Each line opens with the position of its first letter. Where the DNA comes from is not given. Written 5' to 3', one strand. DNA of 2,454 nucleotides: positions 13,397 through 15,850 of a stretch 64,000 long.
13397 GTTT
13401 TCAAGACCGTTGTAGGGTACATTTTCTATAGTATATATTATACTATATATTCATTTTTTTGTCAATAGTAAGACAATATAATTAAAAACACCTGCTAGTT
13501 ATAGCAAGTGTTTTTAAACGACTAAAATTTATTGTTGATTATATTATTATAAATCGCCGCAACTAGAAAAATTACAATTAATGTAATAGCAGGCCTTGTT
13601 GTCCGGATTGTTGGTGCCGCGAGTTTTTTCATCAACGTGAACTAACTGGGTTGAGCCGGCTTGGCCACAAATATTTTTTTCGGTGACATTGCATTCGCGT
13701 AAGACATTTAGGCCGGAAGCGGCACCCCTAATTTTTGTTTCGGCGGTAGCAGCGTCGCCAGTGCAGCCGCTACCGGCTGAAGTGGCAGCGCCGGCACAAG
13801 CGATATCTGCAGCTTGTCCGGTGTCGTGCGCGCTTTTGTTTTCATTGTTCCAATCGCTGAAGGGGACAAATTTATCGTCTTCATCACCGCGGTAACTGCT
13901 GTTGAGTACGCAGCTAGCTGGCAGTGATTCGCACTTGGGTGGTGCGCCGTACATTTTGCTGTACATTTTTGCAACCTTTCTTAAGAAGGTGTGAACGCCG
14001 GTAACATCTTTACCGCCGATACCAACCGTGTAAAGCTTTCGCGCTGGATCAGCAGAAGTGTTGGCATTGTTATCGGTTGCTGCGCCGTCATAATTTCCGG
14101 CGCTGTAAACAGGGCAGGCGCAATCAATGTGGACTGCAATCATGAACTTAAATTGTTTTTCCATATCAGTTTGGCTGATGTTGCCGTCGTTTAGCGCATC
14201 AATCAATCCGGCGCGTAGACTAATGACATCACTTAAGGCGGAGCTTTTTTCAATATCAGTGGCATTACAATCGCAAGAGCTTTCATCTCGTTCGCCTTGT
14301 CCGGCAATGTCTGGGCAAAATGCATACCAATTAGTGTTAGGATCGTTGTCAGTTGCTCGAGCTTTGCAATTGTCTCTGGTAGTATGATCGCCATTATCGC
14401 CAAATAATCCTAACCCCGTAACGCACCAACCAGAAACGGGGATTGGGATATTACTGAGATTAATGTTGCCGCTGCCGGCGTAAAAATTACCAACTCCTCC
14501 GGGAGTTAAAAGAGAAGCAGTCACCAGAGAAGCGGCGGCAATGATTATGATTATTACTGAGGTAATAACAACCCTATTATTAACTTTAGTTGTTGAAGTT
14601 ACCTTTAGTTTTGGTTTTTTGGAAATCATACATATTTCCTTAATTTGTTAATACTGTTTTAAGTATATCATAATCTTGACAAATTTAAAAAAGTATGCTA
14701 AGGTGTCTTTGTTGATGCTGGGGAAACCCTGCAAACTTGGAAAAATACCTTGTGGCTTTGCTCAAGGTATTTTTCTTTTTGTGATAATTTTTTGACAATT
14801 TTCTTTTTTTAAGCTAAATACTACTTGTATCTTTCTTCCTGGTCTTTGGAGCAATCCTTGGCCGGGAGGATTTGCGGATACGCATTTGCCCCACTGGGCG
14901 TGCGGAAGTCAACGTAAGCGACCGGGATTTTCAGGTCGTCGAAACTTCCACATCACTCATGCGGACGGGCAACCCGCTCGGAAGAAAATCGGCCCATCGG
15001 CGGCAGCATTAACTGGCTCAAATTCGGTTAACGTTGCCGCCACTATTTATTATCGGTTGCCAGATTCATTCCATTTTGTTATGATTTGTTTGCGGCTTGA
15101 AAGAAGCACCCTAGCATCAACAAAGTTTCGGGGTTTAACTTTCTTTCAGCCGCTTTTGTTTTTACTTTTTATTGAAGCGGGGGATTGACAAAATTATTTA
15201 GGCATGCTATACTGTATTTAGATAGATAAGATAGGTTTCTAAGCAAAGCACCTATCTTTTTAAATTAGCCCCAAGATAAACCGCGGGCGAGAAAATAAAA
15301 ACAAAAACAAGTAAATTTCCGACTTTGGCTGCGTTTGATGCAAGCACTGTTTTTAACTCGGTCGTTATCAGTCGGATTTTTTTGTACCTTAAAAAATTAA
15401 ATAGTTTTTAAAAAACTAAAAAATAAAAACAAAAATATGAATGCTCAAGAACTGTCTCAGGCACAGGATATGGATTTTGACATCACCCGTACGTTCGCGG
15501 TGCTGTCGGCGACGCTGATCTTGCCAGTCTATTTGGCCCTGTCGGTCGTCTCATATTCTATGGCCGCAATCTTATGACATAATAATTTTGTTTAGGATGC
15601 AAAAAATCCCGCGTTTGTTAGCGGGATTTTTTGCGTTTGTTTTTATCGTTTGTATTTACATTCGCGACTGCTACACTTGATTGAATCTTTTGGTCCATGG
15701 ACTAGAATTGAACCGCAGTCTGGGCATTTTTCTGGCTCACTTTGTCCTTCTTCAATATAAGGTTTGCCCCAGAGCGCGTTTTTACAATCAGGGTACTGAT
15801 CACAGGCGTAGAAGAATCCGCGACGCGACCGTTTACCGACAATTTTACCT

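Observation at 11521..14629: Novel shared N-terminal leader 'TM-helix-SLVTASL(V/L)TP(A/G)G(T/V)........' on two unrelated cysteine-rich secreted proteins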

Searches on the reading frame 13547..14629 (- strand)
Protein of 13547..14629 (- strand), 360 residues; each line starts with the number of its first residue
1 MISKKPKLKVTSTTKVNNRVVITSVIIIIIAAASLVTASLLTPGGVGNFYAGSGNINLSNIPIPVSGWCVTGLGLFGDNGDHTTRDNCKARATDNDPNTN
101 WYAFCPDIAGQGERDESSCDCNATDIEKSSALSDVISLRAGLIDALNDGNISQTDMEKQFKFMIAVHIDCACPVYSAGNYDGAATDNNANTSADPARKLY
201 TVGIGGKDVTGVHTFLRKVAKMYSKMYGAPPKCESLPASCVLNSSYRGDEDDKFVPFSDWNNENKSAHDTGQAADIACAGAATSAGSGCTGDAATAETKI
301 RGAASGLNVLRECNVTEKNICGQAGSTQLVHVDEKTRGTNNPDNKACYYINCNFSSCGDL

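Call 6: search_protein_families(library=pfam, proteins=[window:13547-14629:-], max_evalue=1)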
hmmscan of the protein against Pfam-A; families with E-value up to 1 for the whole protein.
window:13547-14629:- (360 aa): 0 families

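Call 7: search_protein_families(library=ncbifam, proteins=[window:13547-14629:-], max_evalue=1)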
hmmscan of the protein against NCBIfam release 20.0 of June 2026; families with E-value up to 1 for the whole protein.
window:13547-14629:- (360 aa): 0 families

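Call 11: find_homologous_proteins(query=window:13547-14629:-, max_evalue=0.01)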
Query window:13547-14629:- (360 aa): 7 proteins with E <= 0.01 among 6639 candidates.
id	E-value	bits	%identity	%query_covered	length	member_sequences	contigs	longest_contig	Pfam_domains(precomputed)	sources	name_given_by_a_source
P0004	2.7e-241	818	100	100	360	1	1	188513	-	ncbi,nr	ncbi:MAG: hypothetical protein HUU49_03785 [Candidatus Buchananbacteria bacterium]|nr:hypothetical p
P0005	8.2e-177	606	73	97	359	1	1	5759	-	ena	-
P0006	4.5e-173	593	72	97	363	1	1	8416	-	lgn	-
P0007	5.7e-111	389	53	96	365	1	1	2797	-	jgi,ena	-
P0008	5.6e-95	337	46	96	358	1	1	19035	-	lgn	-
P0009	3.4e-92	327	46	99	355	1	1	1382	-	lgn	-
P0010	2.2e-68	249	41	98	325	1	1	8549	-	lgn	-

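Call 19: find_encoding_contigs(protein=P0004, flank=10000, max_places=3)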
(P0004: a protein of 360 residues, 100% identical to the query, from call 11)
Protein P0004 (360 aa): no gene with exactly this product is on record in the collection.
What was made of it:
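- Tried and rejected: find_encoding_contigs had no record for B itself (call 19).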

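Call 20: find_encoding_contigs(protein=P0008, flank=10000, max_places=3)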
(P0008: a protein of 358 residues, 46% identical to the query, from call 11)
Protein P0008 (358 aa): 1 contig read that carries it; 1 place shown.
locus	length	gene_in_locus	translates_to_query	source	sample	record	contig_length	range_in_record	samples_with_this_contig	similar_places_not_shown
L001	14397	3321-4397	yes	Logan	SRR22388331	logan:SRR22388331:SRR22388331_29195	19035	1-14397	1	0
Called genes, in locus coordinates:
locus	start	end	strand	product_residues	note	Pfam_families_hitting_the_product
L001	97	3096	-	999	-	PF00580:UvrD-helicase, PF13245:AAA_19, PF13604:AAA_30 (faint), PF13361:UvrD_C, PF13538:UvrD_C_2 (faint), PF12705:PDDEXK_1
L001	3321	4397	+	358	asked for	-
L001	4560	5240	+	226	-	-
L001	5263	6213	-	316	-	PF13191:AAA_16 (weak), PF23569:NBD_SMAX1 (weak), PF00004:AAA, PF17871:AAA_lid_9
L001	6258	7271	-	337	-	PF04055:Radical_SAM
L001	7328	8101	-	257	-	PF22435:MRM3-like_sub_bind, PF00588:SpoU_methylase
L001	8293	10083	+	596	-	PF00009:GTP_EFTU, PF01926:MMR_HSR1 (weak), PF02421:FeoB_N (weak), PF22042:EF-G_D2, PF03144:GTP_EFTU_D2, PF00679:EFG_C, PF21018:BipA_C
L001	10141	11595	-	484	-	PF00005:ABC_tran, PF02463:SMC_N (faint), PF03193:RsgA_GTPase (faint), PF13191:AAA_16 (faint), PF13401:AAA_22 (faint), PF13555:AAA_29 (faint), PF12848:ABC_tran_Xtn (weak), PF00005:ABC_tran, +3 more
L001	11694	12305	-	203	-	-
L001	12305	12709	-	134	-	PF03073:TspO_MBR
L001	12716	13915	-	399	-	-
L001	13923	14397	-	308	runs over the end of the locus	PF25145:NfeD1b_N, PF01343:Peptidase_S49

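Call 21: find_encoding_contigs(protein=P0006, flank=10000, max_places=3)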
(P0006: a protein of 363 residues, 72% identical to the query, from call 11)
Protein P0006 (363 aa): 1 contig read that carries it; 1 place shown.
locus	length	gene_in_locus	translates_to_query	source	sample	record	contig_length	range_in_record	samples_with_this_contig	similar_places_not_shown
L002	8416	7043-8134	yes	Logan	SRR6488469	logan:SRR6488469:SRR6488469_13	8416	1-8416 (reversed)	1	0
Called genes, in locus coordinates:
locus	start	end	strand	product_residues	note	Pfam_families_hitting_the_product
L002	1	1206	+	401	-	?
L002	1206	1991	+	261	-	PF02592:Vut_1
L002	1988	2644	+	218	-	PF00702:Hydrolase, PF13419:HAD_2, PF13242:Hydrolase_like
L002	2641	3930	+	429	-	PF08245:Mur_ligase_M (weak), PF27239:FOL3_C, PF02875:Mur_ligase_C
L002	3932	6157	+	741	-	PF01751:Toprim, PF01131:Topoisom_bac, PF01396:Zn_ribbon_Top1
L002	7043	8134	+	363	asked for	-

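Call 36: search_solved_structures(query=A5, max_evalue=10, show_alignments=2)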
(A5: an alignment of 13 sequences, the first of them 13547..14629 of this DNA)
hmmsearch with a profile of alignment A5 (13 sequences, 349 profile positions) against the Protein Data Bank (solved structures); distinct sequences matched with E-value up to 10: 0.
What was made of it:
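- On LAS / peptidase M15 (for cargo B only): The PDB sequence search found nothing (call 36).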

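Call 37: search_protein_families(library=pfam, alignment_id=A5, max_evalue=1)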
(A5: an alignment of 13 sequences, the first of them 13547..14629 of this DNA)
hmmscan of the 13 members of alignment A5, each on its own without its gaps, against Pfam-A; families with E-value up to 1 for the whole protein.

A. member 1, window:13547-14629:- (360 aa): 0 families

B. families by the number of members that match (of 13 scanned): 6 families
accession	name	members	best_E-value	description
PF08291.16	Peptidase_M15_3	2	0.046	Peptidase M15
PF13539.11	Peptidase_M15_4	2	0.065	D-alanyl-D-alanine carboxypeptidase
PF05951.18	Peptidase_M15_2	1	0.11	Bacterial protein of unknown function (DUF882)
PF02557.22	VanY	1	0.17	D-alanyl-D-alanine carboxypeptidase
PF03589.19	Antiterm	1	0.32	Antitermination protein Q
PF21504.2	FLIC_barrel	1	0.87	Flagellin, barrel domain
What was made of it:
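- No toxin or immunity family was recognised (calls 6, 7, 37).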

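Call 40: find_related_loci(query=A6, collection=genome_contigs, flank=10000)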
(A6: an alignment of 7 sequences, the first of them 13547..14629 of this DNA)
Query A6 (360 aa) in genome_contigs; peptide patterns used: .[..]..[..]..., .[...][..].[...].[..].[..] (x = any residue, [..] = any of these).
75 stretches matched a pattern, but none encodes a relative of the query by tblastn (E <= 1e-3).
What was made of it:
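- Tried and rejected: With the narrower B alignment, the genome_contigs scan found no relative in 185,579 species genomes (call 40).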

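Call 53: predict_structure(alignment_id=A5)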
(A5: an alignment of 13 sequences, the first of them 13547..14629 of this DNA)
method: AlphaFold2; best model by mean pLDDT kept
length: 360 residues; sequences in the alignment: 13
mean_pLDDT: 76.4   pTM: 0.73
mean pLDDT of the five models: 76.4, 75.7, 75.6, 71.0, 69.5
residues with pLDDT >= 90: 89; 70-90: 168; 50-70: 59; < 50: 44
segments of 3 or more residues with pLDDT < 50: 1-19, 38-58, 75-77
pLDDT, mean of each block of 10 residues (from residue 1): 37 42 57 50 36 44 79 61 90 79 86 78 86 91 88 89 87 89 75 76 87 92 92 90 82 80 82 92 79 93 87 85 79 79 73 62
secondary structure, 60 per line:
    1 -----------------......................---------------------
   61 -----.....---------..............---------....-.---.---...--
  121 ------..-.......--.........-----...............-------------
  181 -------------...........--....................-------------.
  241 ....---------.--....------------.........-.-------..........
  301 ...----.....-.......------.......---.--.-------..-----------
elements in order: H18-39 E66-70 E80-84 H85-93 E103-106 H130-136 H139-147 H153-167 H194-197 E198-204 E207-212 H213-226 E240-244 H257-260 E273-281 H291-303 E308-312 H315-320 E327-333
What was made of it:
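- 14462..14629 (-): Leader B (aa 1-56): n-region 14573-14629, hydrophobic span 14504-14572 (aa 20-42), motif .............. 14462-14503. In the AF2 model, residues 18-39 form a helix and 38-58 have pLDDT below 50 (call 53).
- In the AF2 model of B, residues 18-39 are helical and 38-58 are disordered (call 53).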

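Call 61: fold_search(model_id=the predicted structure, library=pdb)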
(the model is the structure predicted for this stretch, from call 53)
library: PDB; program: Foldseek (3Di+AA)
matches with E <= 10: 37; with E <= 0.001: 0
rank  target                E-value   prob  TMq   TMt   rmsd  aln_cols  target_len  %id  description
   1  7t3u_D                1.7e+00  0.08  0.09  0.02  12.6       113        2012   12  IP3, ATP, and Ca2+ bound type 3 IP3 receptor in the inactive state (released 2022-03-23)
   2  3aj1_B                2.8e+00  0.06  0.11  0.21   7.1        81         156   15  The structure of AxCeSD octamer (N-terminal HIS-tag) from Acetobacter xylinum (released 2010-10-06)
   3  9uu3_A                3.4e+00  0.01  0.08  0.08  17.3       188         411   10  Cryo-EM structure of the maize CER6-GL2 complex bound with CoA (released 2025-10-29)
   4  2f8l                  3.6e+00  0.02  0.09  0.10   8.7        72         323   19  Crystal structure of a putative class i s-adenosylmethionine-dependent methyltransferase (lmo1582) from listeria monocyt (released 2006-01-17)
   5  4qs4                  3.6e+00  0.01  0.11  0.09  16.5       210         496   10  Crystal Structure of CofB from Enterotoxigenic Escherichia coli (released 2015-06-03)
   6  9cfw_P                3.8e+00  0.01  0.09  0.05  10.4       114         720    9  Cryo-EM structure of myosin-1c bound to F-actin in the ADP-B state (released 2025-02-12)
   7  9nj8_A                4.9e+00  0.01  0.09  0.13  16.3       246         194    8  Crystal structure of apo Vibrio cholerae CqsR with D198N mutation (released 2025-07-02)
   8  7ypa_D                5.2e+00  0.01  0.10  0.04  20.5       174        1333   11  Cryo-EM structure of Escherichia coli hairpin-nucleation complex of transcription termination (TTC-hairpin) (released 2022-11-16)
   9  8pfg_J                5.2e+00  0.01  0.10  0.04  20.4       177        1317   13  autoinhibited RfaH bound to E. coli transcription complex paused at ops site (encounter complex), not fully complement (released 2024-04-24)
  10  3a8e_C                5.5e+00  0.04  0.11  0.20   7.3        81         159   15  The structure of AxCesD octamer complexed with cellopentaose (released 2010-09-22)
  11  8yo3_C                5.8e+00  0.01  0.06  0.07  12.7        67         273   16  structure of phage T4 topoisomerase II central domain (released 2024-09-25)
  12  5yrq_E                6.6e+00  0.04  0.08  0.18   4.4        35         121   17  Crystal structure of Rad5 and Rev1 (released 2019-03-20)
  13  4mut_B                7.4e+00  0.04  0.20  0.35  10.1       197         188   13  Crystal structure of vancomycin resistance D,D-dipeptidase/D,D-pentapeptidase VanXYc D59S mutant in complex with D-Ala (released 2013-10-09)
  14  6nqz_B                7.4e+00  0.01  0.07  0.11  10.0        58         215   16  Flagellar protein FcpB from Leptospira interrogans (released 2020-01-29)
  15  8rjf_A                7.4e+00  0.01  0.11  0.10  13.6       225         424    7  TadA/CpaF with ADP (released 2024-08-14)
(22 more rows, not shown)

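Call 64: find_encoding_contigs(protein=P0010, flank=10000, max_places=3)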
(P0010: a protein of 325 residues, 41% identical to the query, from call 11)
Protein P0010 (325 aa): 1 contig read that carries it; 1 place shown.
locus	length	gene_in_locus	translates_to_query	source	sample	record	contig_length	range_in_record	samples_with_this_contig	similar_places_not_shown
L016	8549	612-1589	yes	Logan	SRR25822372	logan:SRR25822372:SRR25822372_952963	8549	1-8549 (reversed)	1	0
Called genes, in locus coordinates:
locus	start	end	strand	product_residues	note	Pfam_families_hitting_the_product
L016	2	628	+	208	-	?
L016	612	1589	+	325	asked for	-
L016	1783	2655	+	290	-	-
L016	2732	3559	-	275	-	-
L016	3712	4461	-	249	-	PF00404:Dockerin_1, PF23621:BP74_N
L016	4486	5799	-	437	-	-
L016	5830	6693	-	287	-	PF02195:ParB_N, PF23433:DUF7119 (weak), PF17762:HTH_ParB, PF23552:ParB_C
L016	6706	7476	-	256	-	PF00142:Fer4_NifH (weak), PF01656:CbiA, PF02374:ArsA_ATPase (weak), PF06564:CBP_BcsQ, PF09140:MipZ (faint), PF10609:ParA (weak), PF13614:AAA_31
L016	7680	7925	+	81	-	PF01541:GIY-YIG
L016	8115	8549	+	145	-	?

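Call 65: find_encoding_contigs(protein=P0005, flank=10000, max_places=3)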
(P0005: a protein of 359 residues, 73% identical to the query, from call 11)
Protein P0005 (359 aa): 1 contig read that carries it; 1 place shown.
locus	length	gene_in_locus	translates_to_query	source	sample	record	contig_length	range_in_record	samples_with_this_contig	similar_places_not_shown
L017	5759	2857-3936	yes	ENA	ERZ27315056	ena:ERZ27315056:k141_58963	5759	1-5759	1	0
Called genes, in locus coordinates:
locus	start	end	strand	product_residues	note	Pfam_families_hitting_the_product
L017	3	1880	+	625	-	?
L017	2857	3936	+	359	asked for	-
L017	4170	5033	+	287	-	-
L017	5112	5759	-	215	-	?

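Call 99: fold_search(model_id=the predicted structure, library=viral)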
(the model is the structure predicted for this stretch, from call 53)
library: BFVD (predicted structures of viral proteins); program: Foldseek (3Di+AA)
matches with E <= 10: 87; with E <= 0.001: 0
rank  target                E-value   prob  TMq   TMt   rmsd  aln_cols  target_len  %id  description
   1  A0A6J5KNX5            1.5e-01  0.11  0.21  0.14  22.4       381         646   17  Protein Gp5, N-terminal OB-fold domain containing protein [uncultured Caudovirales phage]
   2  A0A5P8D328            7.1e-01  0.02  0.08  0.14  21.7       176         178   13  (no name in the UniProt tables at hand)
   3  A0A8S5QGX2            8.0e-01  0.07  0.09  0.16  15.4        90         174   17  Uncharacterized protein [Myoviridae sp. ctdNl2]
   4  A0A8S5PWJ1            1.4e+00  0.03  0.07  0.26  17.7        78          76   19  Uncharacterized protein [Siphoviridae sp. ct4F219]
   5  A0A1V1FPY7            1.6e+00  0.02  0.09  0.03  21.6       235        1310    9  RNA-directed RNA polymerase [Rosellinia necatrix quadrivirus 1]
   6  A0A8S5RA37            1.9e+00  0.01  0.11  0.12  17.7       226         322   11  Lipoprotein [virus sp. ctuZj11]
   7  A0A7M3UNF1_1          2.5e+00  0.02  0.10  0.05  23.9       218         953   11  Uncharacterized protein [Pyramimonas orientalis virus 01B]
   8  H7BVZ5                2.8e+00  0.04  0.11  0.09  20.7       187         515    8  (no name in the UniProt tables at hand)
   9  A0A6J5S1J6            3.0e+00  0.01  0.07  0.10  25.4       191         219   11  Bacteriophage lambda, Stf, side tail fibre-repeat-2 [uncultured Caudovirales phage]
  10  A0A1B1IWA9            3.2e+00  0.01  0.07  0.05  33.4       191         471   12  (no name in the UniProt tables at hand)
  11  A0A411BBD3            3.6e+00  0.01  0.09  0.09  12.5       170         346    9  (no name in the UniProt tables at hand)
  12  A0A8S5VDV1            3.6e+00  0.01  0.07  0.06  41.8       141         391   11  Tail fiber protein [Siphoviridae sp. ctClL93]
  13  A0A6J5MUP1            4.0e+00  0.06  0.10  0.13  15.7       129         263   12  Uncharacterized protein [uncultured Caudovirales phage]
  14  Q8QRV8                4.0e+00  0.03  0.08  0.11  20.5       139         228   14  Chemokine vCXCL4 [Panine betaherpesvirus 2]
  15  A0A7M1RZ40            4.0e+00  0.03  0.07  0.03  11.6        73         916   15  Right handed beta helix domain-containing protein [uncultured phage cr126_1]
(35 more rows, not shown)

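Call 109: search_protein_families(library=phrogs, alignment_id=A5, max_evalue=1)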
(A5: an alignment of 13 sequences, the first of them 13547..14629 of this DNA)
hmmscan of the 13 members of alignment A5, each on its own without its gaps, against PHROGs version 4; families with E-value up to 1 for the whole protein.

A. member 1, window:13547-14629:- (360 aa): 0 families

B. families by the number of members that match (of 13 scanned): 13 families
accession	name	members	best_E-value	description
phrog_894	-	3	0.0063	endolysin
phrog_36024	-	2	0.011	-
phrog_35701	-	1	0.004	-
phrog_16648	-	1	0.036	-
phrog_38356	-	1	0.077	-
phrog_22610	-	1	0.078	-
phrog_9852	-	1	0.078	-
phrog_14851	-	1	0.096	-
phrog_14701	-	1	0.11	-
phrog_10591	-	1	0.12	-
phrog_14901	-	1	0.25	tail length tape measure protein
phrog_10987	-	1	0.33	-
phrog_17946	-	1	0.33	-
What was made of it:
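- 13547..14629 (-): Gene B (HUU49_03785 = P0004): 360 aa. Leader plus a body with 16 Cys carrying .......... ... E ... HxD, tentatively a LAS/M15-like peptidoglycan peptidase. There are weak sub-threshold hits to four Pfam M15 families (call 37) and to the PHROG 'endolysin' family phrog_894 (call 109).
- On LAS / peptidase M15 (for cargo B only): Only sub-threshold hits were found to PF08291, PF13539, PF05951 and PF02557 (best E 0.046; call 37) and to phrog_894 'endolysin' (E 0.006; call 109).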

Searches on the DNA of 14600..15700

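Call 95: search_rna_families(source=window, start=14600, end=15700, threshold=evalue, max_evalue=1)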
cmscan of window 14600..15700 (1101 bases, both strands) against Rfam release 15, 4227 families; matches with E-value up to 1: 4.
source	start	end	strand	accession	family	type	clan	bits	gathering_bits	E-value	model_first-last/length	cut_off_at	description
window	15598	15671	-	RF00506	Thr_leader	Cis-reg; leader;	-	25.6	55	0.026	1-118/118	no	Threonine operon leader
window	15576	15646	+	RF01770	rimP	Cis-reg; leader;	-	23.7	47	0.29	1-102/102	no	Gammaprotebacteria rimP leader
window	15537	15634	+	RF00513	Trp_leader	Cis-reg; leader;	-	19.5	41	0.45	1-100/100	no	Tryptophan operon leader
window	15561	15632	+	RF00512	Leu_leader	Cis-reg; leader;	-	18.7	50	0.52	1-148/148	no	Leucine operon leader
